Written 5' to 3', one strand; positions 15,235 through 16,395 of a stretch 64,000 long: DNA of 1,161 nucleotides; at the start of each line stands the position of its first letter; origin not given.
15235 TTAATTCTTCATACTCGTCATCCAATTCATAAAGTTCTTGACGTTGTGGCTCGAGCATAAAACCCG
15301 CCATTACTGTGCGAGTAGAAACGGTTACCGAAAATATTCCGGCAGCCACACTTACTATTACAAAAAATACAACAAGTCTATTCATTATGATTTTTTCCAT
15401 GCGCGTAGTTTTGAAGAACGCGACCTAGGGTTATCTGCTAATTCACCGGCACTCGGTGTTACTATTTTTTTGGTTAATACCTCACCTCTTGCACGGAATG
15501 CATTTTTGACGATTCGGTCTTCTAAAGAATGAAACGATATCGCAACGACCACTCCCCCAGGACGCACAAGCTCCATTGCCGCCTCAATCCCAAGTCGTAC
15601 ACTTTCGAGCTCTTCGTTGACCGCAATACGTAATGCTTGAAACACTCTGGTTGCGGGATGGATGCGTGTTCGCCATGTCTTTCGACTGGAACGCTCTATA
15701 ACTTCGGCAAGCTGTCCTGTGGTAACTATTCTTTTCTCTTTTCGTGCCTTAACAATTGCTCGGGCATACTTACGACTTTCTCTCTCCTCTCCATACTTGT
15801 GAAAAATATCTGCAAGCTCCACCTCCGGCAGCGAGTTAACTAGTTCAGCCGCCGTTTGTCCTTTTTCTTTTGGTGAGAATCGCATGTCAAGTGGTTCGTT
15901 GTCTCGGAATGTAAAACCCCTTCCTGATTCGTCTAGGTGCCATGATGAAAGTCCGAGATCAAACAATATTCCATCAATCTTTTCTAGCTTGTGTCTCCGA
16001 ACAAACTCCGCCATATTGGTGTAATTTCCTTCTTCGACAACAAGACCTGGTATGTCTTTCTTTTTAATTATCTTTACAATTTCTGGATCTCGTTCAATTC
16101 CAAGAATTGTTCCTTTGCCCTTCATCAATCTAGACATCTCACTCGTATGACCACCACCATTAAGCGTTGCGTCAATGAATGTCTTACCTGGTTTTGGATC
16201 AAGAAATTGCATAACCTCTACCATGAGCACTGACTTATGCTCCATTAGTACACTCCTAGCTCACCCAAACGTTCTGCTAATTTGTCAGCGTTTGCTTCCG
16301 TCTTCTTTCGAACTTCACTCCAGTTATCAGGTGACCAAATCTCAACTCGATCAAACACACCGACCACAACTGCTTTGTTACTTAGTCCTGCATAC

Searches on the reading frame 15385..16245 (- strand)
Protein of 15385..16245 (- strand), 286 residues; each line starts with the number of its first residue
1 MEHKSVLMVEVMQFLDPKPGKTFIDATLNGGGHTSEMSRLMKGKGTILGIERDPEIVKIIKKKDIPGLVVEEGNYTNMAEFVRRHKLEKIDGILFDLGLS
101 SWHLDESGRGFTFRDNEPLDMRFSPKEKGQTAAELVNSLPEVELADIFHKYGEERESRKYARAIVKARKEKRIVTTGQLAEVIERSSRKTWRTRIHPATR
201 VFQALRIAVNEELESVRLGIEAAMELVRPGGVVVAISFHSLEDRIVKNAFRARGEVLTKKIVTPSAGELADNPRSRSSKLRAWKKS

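Call 80: search_protein_families(library=pfam, proteins=[window:15385-16245:-], max_evalue=0.0001)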
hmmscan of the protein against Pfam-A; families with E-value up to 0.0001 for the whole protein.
window:15385-16245:- (286 aa): 2 families
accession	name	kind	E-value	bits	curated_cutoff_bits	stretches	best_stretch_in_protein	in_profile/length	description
PF01795.25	Methyltransf_5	-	3.2e-88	296.6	27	1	2-285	3-308/309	MraW methylase family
PF01189.24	Methyltr_RsmB-F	-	1.5e-05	25.2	27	0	13-96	2-86/199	16S rRNA methyltransferase RsmB/F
